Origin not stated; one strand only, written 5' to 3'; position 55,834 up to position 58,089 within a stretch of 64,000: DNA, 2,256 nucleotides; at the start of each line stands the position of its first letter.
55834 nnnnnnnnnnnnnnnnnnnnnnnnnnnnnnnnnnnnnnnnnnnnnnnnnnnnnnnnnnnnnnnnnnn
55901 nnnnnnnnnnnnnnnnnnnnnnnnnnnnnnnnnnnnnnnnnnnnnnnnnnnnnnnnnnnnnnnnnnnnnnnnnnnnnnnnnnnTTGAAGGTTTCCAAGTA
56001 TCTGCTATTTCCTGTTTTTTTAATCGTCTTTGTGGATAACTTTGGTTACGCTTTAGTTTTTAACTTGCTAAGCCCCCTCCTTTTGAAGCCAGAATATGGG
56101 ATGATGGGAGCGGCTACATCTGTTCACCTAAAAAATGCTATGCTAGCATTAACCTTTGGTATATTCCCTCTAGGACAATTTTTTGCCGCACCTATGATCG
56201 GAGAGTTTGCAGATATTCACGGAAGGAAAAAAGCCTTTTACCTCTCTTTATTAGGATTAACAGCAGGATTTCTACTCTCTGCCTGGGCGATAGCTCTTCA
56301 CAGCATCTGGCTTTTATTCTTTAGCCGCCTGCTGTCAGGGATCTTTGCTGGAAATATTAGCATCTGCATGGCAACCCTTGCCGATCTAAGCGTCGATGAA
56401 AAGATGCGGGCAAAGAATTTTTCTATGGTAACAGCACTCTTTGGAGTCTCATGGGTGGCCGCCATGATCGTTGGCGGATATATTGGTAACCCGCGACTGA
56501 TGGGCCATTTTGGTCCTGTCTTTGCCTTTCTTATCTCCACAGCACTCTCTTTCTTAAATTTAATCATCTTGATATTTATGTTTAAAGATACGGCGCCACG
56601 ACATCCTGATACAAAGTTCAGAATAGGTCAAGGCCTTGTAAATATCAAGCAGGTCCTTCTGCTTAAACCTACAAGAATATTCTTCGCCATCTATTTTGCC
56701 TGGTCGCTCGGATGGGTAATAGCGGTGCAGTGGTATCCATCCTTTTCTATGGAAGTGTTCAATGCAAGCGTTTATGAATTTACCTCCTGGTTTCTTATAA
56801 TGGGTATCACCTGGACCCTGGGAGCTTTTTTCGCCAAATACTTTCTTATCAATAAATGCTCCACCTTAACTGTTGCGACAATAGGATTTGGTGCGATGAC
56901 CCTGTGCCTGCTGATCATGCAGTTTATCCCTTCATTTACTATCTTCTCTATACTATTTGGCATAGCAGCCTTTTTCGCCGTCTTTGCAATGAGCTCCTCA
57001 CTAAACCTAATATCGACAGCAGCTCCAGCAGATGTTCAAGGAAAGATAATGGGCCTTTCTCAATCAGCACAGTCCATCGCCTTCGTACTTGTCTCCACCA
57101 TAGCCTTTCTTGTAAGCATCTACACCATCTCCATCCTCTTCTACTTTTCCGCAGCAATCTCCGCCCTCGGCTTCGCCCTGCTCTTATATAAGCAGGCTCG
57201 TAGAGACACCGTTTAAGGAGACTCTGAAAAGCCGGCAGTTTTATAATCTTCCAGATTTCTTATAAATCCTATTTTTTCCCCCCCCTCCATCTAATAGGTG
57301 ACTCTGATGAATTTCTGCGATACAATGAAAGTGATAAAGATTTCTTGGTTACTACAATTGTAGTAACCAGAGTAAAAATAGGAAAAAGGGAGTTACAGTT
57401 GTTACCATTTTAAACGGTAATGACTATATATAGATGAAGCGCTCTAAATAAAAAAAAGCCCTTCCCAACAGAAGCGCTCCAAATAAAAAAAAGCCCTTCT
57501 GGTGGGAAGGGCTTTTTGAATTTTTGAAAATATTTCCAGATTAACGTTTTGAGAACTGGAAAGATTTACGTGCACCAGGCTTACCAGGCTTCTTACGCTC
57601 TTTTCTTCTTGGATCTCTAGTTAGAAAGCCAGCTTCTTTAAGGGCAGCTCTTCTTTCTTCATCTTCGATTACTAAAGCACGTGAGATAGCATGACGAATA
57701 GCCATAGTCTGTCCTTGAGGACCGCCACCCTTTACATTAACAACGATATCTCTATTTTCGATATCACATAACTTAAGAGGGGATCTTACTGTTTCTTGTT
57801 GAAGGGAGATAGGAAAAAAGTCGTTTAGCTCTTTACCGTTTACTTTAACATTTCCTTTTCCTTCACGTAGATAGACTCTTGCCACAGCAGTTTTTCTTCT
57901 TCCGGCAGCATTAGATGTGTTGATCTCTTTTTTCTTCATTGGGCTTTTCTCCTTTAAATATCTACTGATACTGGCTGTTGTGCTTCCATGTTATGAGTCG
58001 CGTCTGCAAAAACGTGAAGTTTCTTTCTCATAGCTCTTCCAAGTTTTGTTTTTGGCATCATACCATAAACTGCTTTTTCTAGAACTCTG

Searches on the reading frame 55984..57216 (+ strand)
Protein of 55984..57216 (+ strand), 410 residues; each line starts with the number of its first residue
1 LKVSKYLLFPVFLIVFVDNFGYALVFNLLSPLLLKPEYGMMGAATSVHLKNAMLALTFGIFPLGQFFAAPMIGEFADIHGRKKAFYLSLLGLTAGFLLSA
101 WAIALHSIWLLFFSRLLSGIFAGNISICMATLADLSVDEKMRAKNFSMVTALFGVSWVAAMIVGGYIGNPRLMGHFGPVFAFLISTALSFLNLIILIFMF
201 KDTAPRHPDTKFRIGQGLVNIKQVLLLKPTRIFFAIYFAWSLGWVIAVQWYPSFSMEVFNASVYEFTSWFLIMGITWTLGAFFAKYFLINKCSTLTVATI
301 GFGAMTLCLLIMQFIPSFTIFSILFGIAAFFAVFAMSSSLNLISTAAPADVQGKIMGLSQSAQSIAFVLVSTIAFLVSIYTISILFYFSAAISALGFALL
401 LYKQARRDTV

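Call 29: search_protein_families(library=pfam, proteins=[window:55984-57216:+])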
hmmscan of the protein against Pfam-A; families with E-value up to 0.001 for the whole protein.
window:55984-57216:+ (410 aa): 2 families
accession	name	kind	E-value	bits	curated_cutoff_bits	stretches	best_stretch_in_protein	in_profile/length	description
PF07690.21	MFS_1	-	4.2e-40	138.2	33.4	2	11-369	1-345/347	Major Facilitator Superfamily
PF00083.30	Sugar_tr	-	4e-11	42.9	22.3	1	50-167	44-157/452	Sugar (and other) transporter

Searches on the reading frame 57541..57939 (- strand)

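Call 29: search_protein_families(library=pfam, proteins=[window:57541-57939:-])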
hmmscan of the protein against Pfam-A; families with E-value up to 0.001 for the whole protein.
window:57541-57939:- (132 aa): 1 family
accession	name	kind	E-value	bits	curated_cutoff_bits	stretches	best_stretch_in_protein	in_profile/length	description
PF00380.25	Ribosomal_S9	-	2.8e-46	157.3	22.5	1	13-132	1-121/121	Ribosomal protein S9/S16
